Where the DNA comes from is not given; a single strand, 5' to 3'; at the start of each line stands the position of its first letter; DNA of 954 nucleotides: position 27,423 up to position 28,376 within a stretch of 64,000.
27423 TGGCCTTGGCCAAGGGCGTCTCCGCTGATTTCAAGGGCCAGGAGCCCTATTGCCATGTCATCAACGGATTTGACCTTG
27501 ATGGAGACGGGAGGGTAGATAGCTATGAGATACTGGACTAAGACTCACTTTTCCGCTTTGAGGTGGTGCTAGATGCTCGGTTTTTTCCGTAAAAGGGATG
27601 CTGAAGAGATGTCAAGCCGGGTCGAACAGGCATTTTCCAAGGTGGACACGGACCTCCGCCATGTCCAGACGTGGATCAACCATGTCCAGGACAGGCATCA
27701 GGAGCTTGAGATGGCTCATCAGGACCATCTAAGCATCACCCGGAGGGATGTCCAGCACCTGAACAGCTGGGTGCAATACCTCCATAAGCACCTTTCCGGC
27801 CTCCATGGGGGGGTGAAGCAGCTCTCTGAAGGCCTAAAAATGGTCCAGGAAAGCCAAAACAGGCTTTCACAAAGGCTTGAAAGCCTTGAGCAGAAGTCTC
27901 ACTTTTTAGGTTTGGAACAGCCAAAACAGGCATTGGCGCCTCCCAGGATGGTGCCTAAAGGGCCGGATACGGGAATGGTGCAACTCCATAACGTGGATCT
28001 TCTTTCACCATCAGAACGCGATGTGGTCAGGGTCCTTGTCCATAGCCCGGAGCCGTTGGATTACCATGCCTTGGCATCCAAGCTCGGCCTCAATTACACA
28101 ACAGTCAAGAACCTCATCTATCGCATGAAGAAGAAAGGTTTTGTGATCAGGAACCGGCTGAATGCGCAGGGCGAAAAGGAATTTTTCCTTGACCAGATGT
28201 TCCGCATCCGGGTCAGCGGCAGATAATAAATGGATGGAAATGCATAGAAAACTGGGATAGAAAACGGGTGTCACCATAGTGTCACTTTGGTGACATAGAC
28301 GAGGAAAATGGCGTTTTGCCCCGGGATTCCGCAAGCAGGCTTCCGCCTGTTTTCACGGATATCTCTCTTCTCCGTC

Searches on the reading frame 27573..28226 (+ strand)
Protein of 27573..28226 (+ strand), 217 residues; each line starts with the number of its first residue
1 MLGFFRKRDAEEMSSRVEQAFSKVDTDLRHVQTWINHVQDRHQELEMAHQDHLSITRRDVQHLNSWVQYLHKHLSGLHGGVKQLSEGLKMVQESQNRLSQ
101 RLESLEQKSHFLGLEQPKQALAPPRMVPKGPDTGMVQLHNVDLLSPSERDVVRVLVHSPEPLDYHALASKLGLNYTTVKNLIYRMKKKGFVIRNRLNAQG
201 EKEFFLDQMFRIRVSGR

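Call 7: search_protein_families(library=pfam, proteins=[window:27573-28226:+], max_evalue=0.01)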
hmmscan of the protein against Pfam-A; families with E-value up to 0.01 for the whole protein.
window:27573-28226:+ (217 aa): 7 families
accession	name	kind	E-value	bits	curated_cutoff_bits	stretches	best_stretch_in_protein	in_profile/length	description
PF10392.15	COG5_N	-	0.0011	19.6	31.2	1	9-115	23-129/132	Conserved oligomeric Golgi complex subunit 5, N-terminal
PF01047.28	MarR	-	0.0012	19.1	24.6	1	157-195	13-51/59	MarR family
PF08954.16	Trimer_CC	-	0.0013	18.8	27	0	6-46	5-46/52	Trimerisation motif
PF12802.13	MarR_2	-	0.0014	19.2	27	1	144-195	3-54/61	MarR family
PF01978.25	TrmB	-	0.0023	18.2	25.6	1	144-195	6-56/68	Sugar-specific transcriptional regulator TrmB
PF07889.17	DUF1664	-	0.0026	18.2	34.6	1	11-85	44-121/124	Protein of unknown function (DUF1664)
PF03965.22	Penicillinase_R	-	0.0031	18.3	22.6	0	162-195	18-55/115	Penicillinase repressor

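Call 14: find_homologous_proteins(query=window:27573-28226:+)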
Query window:27573-28226:+ (217 aa): 3 proteins with E <= 0.001 among 140 candidates.
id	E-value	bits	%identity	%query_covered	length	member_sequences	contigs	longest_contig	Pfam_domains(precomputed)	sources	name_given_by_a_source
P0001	2.8e-139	480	100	100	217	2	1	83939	-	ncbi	ncbi:MAG: hypothetical protein V1735_05260 [Nanoarchaeota archaeon]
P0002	1.1e-62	230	49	100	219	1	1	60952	-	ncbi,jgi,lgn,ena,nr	ncbi:MAG: hypothetical protein KJ709_08745 [Nanoarchaeota archaeon]|nr:hypothetical protein [Nanoarc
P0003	4.4e-19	87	29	100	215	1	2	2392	-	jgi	jgi:DNA-directed RNA polymerase specialized sigma24 family protein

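Call 15: find_encoding_contigs(protein=P0002, flank=10000)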
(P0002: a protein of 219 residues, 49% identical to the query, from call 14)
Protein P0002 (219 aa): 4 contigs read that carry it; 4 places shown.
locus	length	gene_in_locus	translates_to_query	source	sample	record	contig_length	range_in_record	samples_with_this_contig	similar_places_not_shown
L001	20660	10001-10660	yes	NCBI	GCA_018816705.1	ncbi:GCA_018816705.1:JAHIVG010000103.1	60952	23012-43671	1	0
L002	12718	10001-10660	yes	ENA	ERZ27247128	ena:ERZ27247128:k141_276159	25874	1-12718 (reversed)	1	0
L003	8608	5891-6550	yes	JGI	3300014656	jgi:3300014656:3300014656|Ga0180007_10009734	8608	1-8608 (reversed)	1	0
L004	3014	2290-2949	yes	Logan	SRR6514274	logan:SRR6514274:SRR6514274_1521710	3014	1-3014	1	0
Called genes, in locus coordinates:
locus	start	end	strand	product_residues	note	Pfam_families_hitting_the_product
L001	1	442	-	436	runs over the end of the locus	PF01896:DNA_primase_S (faint)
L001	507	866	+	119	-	PF01751:Toprim (weak)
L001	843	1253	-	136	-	-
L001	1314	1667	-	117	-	-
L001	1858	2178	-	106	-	-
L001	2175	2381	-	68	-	-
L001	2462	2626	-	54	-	-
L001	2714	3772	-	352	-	PF05833:NFACT_N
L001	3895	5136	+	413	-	-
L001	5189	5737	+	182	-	-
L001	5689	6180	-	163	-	PF13673:Acetyltransf_10 (weak), PF00583:Acetyltransf_1, PF13302:Acetyltransf_3 (faint), PF13508:Acetyltransf_7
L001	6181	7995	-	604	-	PF13522:GATase_6, PF13537:GATase_7, PF01380:SIS, PF13580:SIS_2 (faint), PF01380:SIS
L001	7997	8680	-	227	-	PF00483:NTP_transferase, PF12804:NTP_transf_3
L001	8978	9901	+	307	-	PF01022:HTH_5, PF01978:TrmB (weak), PF12840:HTH_20, PF05124:S_layer_C (weak)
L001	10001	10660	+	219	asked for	-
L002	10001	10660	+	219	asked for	-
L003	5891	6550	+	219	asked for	-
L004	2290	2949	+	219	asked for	-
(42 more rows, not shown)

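Call 16: find_encoding_contigs(protein=P0001, flank=10000)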
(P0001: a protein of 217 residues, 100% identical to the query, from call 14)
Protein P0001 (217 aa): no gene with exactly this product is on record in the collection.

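Call 17: find_encoding_contigs(protein=P0003, flank=10000)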
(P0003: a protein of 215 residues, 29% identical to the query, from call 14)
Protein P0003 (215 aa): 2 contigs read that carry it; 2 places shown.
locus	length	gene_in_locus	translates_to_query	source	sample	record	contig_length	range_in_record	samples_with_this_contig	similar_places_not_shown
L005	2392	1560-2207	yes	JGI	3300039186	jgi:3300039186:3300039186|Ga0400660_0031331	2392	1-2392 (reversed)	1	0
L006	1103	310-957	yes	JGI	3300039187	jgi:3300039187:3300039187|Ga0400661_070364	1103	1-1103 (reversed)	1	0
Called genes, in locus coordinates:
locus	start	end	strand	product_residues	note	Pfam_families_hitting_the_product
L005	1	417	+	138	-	?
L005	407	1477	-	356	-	PF05833:NFACT_N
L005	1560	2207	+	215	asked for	-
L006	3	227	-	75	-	?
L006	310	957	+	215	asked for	-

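Call 24: find_homologous_proteins(query=A1, max_evalue=0.01)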
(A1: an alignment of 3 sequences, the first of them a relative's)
Query A1 (3 sequences) (217 aa, profile of the alignment): 14 proteins with E <= 0.01 among 2367 candidates.
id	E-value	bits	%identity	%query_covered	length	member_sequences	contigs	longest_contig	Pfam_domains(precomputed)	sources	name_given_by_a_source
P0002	9.2e-112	390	49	100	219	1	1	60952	-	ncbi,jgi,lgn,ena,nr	ncbi:MAG: hypothetical protein KJ709_08745 [Nanoarchaeota archaeon]|nr:hypothetical protein [Nanoarc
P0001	3.7e-111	388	100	100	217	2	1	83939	-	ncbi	ncbi:MAG: hypothetical protein V1735_05260 [Nanoarchaeota archaeon]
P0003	6.5e-81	289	29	100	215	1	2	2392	-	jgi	jgi:DNA-directed RNA polymerase specialized sigma24 family protein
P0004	6.4e-51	191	25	100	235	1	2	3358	PF08281.19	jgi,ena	-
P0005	9.5e-47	178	28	100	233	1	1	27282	PF08279.19,PF04545.23,PF08281.19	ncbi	-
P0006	2.1e-45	173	34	100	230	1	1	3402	-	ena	-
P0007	1.1e-44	171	27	100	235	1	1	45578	PF08279.19,PF04545.23,PF08281.19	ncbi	-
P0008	1.5e-43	167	33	100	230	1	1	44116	-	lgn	-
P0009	8.3e-38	148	30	100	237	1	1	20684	-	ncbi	-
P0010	2.1e-37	147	29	100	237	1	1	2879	-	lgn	-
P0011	4.7e-37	146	30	100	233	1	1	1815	-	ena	-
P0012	1.3e-35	141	29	100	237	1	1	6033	-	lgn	-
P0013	3.5e-30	123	32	100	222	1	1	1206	-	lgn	-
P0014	8.0e-27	112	28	94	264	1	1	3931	-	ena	-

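Call 26: find_encoding_contigs(protein=P0007, flank=8000, max_places=2)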
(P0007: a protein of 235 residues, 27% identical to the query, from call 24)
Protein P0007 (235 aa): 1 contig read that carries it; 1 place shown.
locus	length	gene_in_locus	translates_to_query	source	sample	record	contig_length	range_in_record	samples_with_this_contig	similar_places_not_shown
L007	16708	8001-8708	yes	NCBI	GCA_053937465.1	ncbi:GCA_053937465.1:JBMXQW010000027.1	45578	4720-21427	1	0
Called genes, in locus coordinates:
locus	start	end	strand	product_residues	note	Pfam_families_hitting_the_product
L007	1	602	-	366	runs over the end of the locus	PF00579:tRNA-synt_1b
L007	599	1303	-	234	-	-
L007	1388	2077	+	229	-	PF24709:DUF7670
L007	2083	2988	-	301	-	PF01073:3Beta_HSD, PF01370:Epimerase, PF02719:Polysacc_synt_2, PF04321:RmlD_sub_bind, PF05368:NmrA, PF07993:NAD_binding_4, PF13460:NAD_binding_10, PF16363:GDP_Man_Dehyd, +3 more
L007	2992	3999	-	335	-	PF00483:NTP_transferase, PF12804:NTP_transf_3, PF24894:Hexapep_GlmU (faint), PF25084:LbH_EIF2B (weak), PF25087:GMPPB_C (weak)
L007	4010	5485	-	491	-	PF03721:UDPG_MGDP_dh_N, PF00984:UDPG_MGDP_dh, PF03720:UDPG_MGDP_dh_C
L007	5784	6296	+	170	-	-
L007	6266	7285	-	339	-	PF05833:NFACT_N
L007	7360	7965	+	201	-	-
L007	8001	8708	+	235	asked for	PF04545:Sigma70_r4 (weak), PF08279:HTH_11 (faint), PF08281:Sigma70_r4_2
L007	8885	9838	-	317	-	-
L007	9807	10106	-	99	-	-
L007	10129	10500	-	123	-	PF06397:Desulfoferrod_N, PF01880:Desulfoferrodox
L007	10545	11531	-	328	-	PF00265:TK (weak)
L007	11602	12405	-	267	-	PF01978:TrmB, PF13091:PLDc_2 (faint), PF11495:TrmB_EBD_N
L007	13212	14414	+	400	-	PF01637:ATPase_2, PF05621:TniB (faint), PF13191:AAA_16, PF00004:AAA, PF13401:AAA_22, PF22606:Cdc6-ORC-like_ATPase_lid, PF22703:Cdc6_lid, PF09079:WHD_Cdc6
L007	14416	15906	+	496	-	PF01336:tRNA_anti-codon, PF00149:Metallophos, PF04042:DNA_pol_E_B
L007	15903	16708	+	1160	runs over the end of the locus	PF03833:PolC_DP2_N, PF24844:PolC_DP2_central, PF24846:PolC_DP2_cat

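Call 27: find_encoding_contigs(protein=P0008, flank=8000, max_places=2)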
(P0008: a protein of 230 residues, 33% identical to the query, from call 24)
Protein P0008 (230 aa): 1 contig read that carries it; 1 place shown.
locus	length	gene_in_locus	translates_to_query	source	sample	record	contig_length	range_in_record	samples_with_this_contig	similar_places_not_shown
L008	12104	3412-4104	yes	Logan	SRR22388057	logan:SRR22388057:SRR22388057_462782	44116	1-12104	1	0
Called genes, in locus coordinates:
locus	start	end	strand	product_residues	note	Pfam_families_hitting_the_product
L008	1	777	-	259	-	?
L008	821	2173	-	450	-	PF02878:PGM_PMM_I, PF02879:PGM_PMM_II, PF02880:PGM_PMM_III, PF00408:PGM_PMM_IV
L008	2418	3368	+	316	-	PF12840:HTH_20, PF01022:HTH_5, PF05124:S_layer_C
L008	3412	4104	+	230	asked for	-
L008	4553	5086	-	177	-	PF02224:Cytidylate_kin (faint), PF13238:AAA_18, PF13401:AAA_22 (faint), PF13521:AAA_28 (weak), PF13207:AAA_17 (weak)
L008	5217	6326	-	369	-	PF01075:Glyco_transf_9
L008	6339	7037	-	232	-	PF00535:Glycos_transf_2, PF10111:Glyco_tranf_2_2, PF13641:Glyco_tranf_2_3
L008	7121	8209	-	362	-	PF01467:CTP_transf_like, PF13419:HAD_2, PF00702:Hydrolase, PF08645:PNK3P, PF13242:Hydrolase_like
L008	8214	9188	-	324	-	PF00294:PfkB, PF08543:Phos_pyr_kin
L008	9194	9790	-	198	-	PF13580:SIS_2, PF01380:SIS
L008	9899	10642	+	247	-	PF00483:NTP_transferase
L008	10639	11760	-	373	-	PF01075:Glyco_transf_9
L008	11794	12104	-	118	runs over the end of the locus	PF10066:DUF2304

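Call 28: find_encoding_contigs(protein=P0005, flank=8000, max_places=2)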
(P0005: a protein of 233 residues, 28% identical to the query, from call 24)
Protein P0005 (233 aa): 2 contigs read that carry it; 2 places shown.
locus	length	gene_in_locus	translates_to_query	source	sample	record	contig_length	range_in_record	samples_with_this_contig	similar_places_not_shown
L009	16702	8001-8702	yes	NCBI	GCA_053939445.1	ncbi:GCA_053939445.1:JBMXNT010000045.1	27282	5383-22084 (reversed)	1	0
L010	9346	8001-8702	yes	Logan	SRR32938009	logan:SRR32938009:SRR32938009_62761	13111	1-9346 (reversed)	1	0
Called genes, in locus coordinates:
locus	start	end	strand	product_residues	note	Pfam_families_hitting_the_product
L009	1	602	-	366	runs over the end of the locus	PF00579:tRNA-synt_1b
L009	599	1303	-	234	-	-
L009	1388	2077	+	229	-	PF24709:DUF7670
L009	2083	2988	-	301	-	PF01073:3Beta_HSD, PF01370:Epimerase, PF02719:Polysacc_synt_2, PF04321:RmlD_sub_bind, PF05368:NmrA, PF07993:NAD_binding_4, PF13460:NAD_binding_10, PF16363:GDP_Man_Dehyd, +3 more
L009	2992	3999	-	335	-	PF00483:NTP_transferase, PF12804:NTP_transf_3, PF24894:Hexapep_GlmU (faint), PF25084:LbH_EIF2B (weak), PF25087:GMPPB_C (weak)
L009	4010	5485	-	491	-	PF03721:UDPG_MGDP_dh_N, PF00984:UDPG_MGDP_dh, PF03720:UDPG_MGDP_dh_C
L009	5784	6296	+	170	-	-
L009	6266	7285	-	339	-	PF05833:NFACT_N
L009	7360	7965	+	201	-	-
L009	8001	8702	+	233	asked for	PF04545:Sigma70_r4 (weak), PF08279:HTH_11 (weak), PF08281:Sigma70_r4_2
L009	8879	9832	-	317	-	-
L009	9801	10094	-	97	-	-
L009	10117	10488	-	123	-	PF06397:Desulfoferrod_N, PF01880:Desulfoferrodox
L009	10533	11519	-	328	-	PF00265:TK (weak)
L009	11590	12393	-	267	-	PF01978:TrmB, PF13091:PLDc_2 (faint), PF11495:TrmB_EBD_N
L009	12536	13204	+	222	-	-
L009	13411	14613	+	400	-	PF01637:ATPase_2, PF05621:TniB (faint), PF13191:AAA_16, PF00004:AAA, PF13401:AAA_22, PF22606:Cdc6-ORC-like_ATPase_lid, PF22703:Cdc6_lid, PF09079:WHD_Cdc6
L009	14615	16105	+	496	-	PF01336:tRNA_anti-codon, PF00149:Metallophos, PF04042:DNA_pol_E_B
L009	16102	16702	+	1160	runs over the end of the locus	PF03833:PolC_DP2_N, PF24844:PolC_DP2_central, PF24846:PolC_DP2_cat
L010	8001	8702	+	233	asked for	PF04545:Sigma70_r4 (weak), PF08279:HTH_11 (weak), PF08281:Sigma70_r4_2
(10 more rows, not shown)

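Call 29: find_encoding_contigs(protein=P0009, flank=8000, max_places=2)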
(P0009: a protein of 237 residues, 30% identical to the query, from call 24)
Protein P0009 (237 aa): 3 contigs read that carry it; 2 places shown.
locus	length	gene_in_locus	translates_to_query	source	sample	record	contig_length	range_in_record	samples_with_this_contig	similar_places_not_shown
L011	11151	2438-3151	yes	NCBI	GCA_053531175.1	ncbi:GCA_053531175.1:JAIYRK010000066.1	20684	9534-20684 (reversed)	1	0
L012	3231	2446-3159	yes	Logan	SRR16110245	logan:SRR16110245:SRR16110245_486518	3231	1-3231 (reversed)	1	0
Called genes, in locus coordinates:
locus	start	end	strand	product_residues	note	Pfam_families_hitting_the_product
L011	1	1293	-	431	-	?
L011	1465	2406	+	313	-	PF01022:HTH_5, PF12840:HTH_20, PF13412:HTH_24 (faint), PF01978:TrmB (faint), PF05124:S_layer_C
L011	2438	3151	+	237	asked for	-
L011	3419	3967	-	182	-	PF00004:AAA (weak), PF13238:AAA_18, PF13521:AAA_28 (faint)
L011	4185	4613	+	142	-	-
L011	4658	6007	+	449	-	PF05345:He_PIG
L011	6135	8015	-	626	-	PF12698:ABC2_membrane_3, PF01061:ABC2_membrane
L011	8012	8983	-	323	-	PF00005:ABC_tran, PF13304:AAA_21 (weak)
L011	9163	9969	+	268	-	-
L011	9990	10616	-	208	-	PF01022:HTH_5 (weak), PF12840:HTH_20, PF13412:HTH_24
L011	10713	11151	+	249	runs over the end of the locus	-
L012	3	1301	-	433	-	?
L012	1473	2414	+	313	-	PF01022:HTH_5, PF12840:HTH_20, PF13412:HTH_24 (faint), PF01978:TrmB (faint), PF05124:S_layer_C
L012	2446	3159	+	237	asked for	-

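Call 34: predict_structure(alignment_id=A1)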
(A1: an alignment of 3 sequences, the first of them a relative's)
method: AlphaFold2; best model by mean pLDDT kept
length: 217 residues; sequences in the alignment: 3
mean_pLDDT: 71.8   pTM: 0.33
mean pLDDT of the five models: 71.8, 71.6, 67.9, 66.9, 60.1
residues with pLDDT >= 90: 8; 70-90: 140; 50-70: 28; < 50: 41
segments of 3 or more residues with pLDDT < 50: 110-112, 114-142, 211-217
pLDDT, mean of each block of 10 residues (from residue 1): 63 82 90 89 86 80 82 81 84 87 69 45 37 38 70 75 81 85 77 70 63 34
secondary structure, 60 per line:
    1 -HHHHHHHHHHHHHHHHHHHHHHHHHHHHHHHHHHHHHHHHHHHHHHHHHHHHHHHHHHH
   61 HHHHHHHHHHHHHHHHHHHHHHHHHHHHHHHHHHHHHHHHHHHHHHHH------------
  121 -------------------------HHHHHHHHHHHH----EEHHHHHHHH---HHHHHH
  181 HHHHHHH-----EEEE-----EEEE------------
elements in order: H2-108 H146-157 H164-171 H175-187 E193-196 E202-205

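Call 39: search_solved_structures(query=A2, max_evalue=10, show_alignments=2)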
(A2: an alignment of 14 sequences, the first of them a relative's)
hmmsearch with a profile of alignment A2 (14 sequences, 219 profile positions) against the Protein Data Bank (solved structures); distinct sequences matched with E-value up to 10: 164 (the best 60 are shown).
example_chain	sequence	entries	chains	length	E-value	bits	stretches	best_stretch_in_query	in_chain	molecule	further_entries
8qox_B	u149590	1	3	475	0.0013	21.8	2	50-111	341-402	Conserved membrane protein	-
2d1h_A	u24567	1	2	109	0.0023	20.9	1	135-198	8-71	109aa long hypothetical transcriptional regulator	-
7zr2_A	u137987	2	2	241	0.0061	19.5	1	16-109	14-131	Spike protein S2',Chimeric protein mimic of SARS-CoV-2 Spike HR1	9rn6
2g9w_A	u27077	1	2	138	0.0062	19.5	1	143-195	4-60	conserved hypothetical protein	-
3mzy_A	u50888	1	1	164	0.0097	18.9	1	86-191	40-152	RNA polymerase sigma-H factor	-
6b3o_A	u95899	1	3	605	0.014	18.4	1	76-126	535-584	Spike glycoprotein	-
5aps_A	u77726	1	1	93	0.018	18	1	50-111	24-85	GENERAL CONTROL PROTEIN GCN4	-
5zuv_A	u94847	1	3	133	0.022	17.7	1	13-93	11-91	Spike glycoprotein,Spike glycoprotein,inhibitor EK1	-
3tnu_B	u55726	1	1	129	0.028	17.4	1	32-120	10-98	Keratin, type II cytoskeletal 5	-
7muc_AF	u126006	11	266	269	0.029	17.3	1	58-128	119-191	DotF | IcmG (DotF)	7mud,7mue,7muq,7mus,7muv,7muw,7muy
4zry_B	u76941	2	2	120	0.03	17.3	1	45-120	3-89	Keratin, type II cytoskeletal 1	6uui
8qae_A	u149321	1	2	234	0.033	17.1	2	60-128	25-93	sc-apCC-6-SLLA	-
2yo3_A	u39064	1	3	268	0.036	17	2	49-112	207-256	GENERAL CONTROL PROTEIN GCN4, PUTATIVE INNER MEMBRANE PROTEIN, GENERAL CONTROL PROTEIN GCN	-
5d3a_A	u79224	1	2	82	0.037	17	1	21-86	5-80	Kinesin-like protein KIF21A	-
31cj_A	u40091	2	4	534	0.037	17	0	80-133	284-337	Aerotaxis receptor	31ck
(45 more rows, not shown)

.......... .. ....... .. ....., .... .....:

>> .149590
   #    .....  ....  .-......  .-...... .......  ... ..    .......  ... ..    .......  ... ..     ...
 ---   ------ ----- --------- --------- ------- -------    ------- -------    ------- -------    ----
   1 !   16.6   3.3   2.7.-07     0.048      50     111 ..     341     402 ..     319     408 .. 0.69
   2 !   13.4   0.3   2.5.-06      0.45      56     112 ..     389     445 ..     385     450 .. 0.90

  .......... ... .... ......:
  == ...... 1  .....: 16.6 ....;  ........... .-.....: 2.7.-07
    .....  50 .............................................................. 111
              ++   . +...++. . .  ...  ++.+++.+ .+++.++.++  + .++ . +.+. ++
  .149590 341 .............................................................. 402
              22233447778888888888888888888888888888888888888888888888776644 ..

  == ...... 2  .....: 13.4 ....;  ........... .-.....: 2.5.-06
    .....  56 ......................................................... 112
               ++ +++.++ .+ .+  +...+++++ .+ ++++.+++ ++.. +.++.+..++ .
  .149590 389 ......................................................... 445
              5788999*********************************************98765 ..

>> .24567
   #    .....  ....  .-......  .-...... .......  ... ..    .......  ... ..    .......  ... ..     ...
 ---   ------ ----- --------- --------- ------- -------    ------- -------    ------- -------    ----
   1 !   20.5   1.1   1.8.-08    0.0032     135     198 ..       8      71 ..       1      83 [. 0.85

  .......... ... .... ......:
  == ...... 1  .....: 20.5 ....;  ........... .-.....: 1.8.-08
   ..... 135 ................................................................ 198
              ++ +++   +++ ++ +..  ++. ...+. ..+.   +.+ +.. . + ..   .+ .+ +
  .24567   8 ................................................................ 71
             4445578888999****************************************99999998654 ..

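Call 40: search_protein_families(library=pfam, alignment_id=A2, max_evalue=0.1)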
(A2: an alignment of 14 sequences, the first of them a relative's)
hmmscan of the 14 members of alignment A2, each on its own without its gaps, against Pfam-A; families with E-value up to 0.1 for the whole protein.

A. member 1, P0001 (217 aa): 28 families (the best 25 are shown)
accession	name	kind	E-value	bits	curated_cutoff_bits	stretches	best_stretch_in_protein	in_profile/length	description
PF10392.15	COG5_N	-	0.0011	19.6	31.2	1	9-115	23-129/132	Conserved oligomeric Golgi complex subunit 5, N-terminal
PF01047.28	MarR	-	0.0012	19.1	24.6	1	157-195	13-51/59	MarR family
PF08954.16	Trimer_CC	-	0.0013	18.8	27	0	6-46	5-46/52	Trimerisation motif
PF12802.13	MarR_2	-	0.0014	19.2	27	1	144-195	3-54/61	MarR family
PF01978.25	TrmB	-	0.0023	18.2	25.6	1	144-195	6-56/68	Sugar-specific transcriptional regulator TrmB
PF07889.17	DUF1664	-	0.0026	18.2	34.6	1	11-85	44-121/124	Protein of unknown function (DUF1664)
PF03965.22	Penicillinase_R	-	0.0031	18.3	22.6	1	162-195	18-55/115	Penicillinase repressor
PF16526.10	CLZ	-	0.011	16.6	26.7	1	59-108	25-71/71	C-terminal leucine zipper domain of cyclic nucleotide-gated channels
PF05531.17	NPV_P10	-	0.011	16.6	29.8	0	47-107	1-56/75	Nucleopolyhedrovirus P10 protein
PF06009.19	Laminin_II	-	0.012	16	33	0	50-110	23-83/138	Laminin Domain II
PF08281.18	Sigma70_r4_2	-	0.022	14.8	25.7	1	164-188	29-53/54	Sigma-70, region 4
PF25212.1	HVO_A0114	-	0.023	14.9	27.6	0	142-193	18-68/84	HVO_A0114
PF05377.16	FlaC_arch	-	0.03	15.1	27.8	0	81-107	9-35/55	Flagella accessory protein C (FlaC)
PF06008.19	Laminin_I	-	0.034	14.3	34.6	0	1-65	130-194/259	Laminin Domain I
PF08317.16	Spc7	-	0.034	13.9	34.5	0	60-110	135-185/196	Spc7 kinetochore protein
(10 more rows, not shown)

B. families by the number of members that match (of 14 scanned): 115 families (the first 25 are shown)
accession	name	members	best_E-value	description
PF13412.12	HTH_24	12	0.00079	Winged helix-turn-helix DNA-binding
PF08279.18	HTH_11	11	8.3e-06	HTH domain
PF08281.18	Sigma70_r4_2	10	7.6e-09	Sigma-70, region 4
PF04545.22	Sigma70_r4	10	2e-06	Sigma-70, region 4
PF03965.22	Penicillinase_R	7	0.0026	Penicillinase repressor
PF01978.25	TrmB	6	0.00049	Sugar-specific transcriptional regulator TrmB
PF06419.17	COG6_N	6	0.0054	Conserved oligomeric complex COG6, N-terminal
PF21476.4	PF0610-like_N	5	0.0063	PF0610-like, N-terminal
PF10392.15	COG5_N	4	0.0011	Conserved oligomeric Golgi complex subunit 5, N-terminal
PF25450.1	Rab11-FIP3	4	0.0034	Rab11-FIP3-like domain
PF03444.21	HrcA_DNA-bdg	4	0.0048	Winged helix-turn-helix transcription repressor, HrcA DNA-binding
PF13463.12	HTH_27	3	6.8e-05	Winged helix DNA-binding domain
PF13384.12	HTH_23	3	0.00063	Homeodomain-like domain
PF14493.12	HTH_40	3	0.001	Helix-turn-helix domain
PF19610.4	DUF6115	3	0.0011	Family of unknown function (DUF6115)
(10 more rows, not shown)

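Call 41: find_related_loci(query=A2, collection=metagenome_contigs, flank=6000)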
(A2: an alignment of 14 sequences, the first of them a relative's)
Query A2 (217 aa) in metagenome_contigs; peptide patterns used: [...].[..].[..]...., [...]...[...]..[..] (x = any residue, [..] = any of these).
600 stretches matched a pattern (row limit reached: there are more); 4 encode a relative of the query (tblastn E <= 1e-3); 4 distinct loci.
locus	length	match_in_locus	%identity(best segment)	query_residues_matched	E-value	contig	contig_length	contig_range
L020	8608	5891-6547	49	1-217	2e-70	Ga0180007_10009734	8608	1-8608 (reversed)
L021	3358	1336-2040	25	2-217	1e-27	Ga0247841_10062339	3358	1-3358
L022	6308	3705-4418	27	15-217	8e-23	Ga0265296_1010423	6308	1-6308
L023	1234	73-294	45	144-217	9e-20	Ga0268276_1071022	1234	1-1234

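Call 42: find_related_loci(query=A2, collection=viral_contigs, flank=6000)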
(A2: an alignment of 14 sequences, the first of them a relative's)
Query A2 (217 aa) in viral_contigs; peptide patterns used: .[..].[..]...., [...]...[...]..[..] (x = any residue, [..] = any of these).
91 stretches matched a pattern, but none encodes a relative of the query by tblastn (E <= 1e-3).

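Call 68: find_encoding_contigs(protein=P0014, flank=5000, max_places=2)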
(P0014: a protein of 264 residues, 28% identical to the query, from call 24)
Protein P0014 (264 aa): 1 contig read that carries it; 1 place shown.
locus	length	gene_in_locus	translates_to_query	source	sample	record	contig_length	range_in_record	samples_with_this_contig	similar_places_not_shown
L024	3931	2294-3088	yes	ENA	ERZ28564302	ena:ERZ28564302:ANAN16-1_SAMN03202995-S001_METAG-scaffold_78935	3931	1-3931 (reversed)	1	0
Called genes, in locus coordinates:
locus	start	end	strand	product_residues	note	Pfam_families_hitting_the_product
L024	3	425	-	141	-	?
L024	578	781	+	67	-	-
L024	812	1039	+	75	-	-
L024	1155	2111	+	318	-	PF12840:HTH_20, PF01022:HTH_5, PF05124:S_layer_C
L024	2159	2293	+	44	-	-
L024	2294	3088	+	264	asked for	-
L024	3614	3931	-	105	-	?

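Call 69: find_encoding_contigs(protein=P0012, flank=5000, max_places=2)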
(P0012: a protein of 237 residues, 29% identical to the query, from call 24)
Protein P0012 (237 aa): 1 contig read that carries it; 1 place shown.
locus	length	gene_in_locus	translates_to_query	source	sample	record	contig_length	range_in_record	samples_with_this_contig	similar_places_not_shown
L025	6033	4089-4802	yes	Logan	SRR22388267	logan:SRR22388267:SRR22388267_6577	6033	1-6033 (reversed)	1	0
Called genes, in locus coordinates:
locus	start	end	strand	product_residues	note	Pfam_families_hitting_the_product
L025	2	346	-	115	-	?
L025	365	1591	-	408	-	PF00483:NTP_transferase, PF12804:NTP_transf_3, PF25084:LbH_EIF2B (weak), PF00132:Hexapep, PF14602:Hexapep_2 (weak), PF25087:GMPPB_C, PF25084:LbH_EIF2B (weak)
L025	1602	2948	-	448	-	PF02878:PGM_PMM_I, PF02879:PGM_PMM_II, PF02880:PGM_PMM_III, PF00408:PGM_PMM_IV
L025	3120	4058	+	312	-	PF01022:HTH_5, PF12840:HTH_20, PF13412:HTH_24 (faint), PF01978:TrmB (faint), PF05124:S_layer_C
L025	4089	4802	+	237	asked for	-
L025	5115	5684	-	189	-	PF20720:nSTAND3 (weak), PF13401:AAA_22 (faint), PF00004:AAA, PF13238:AAA_18, PF13521:AAA_28 (weak)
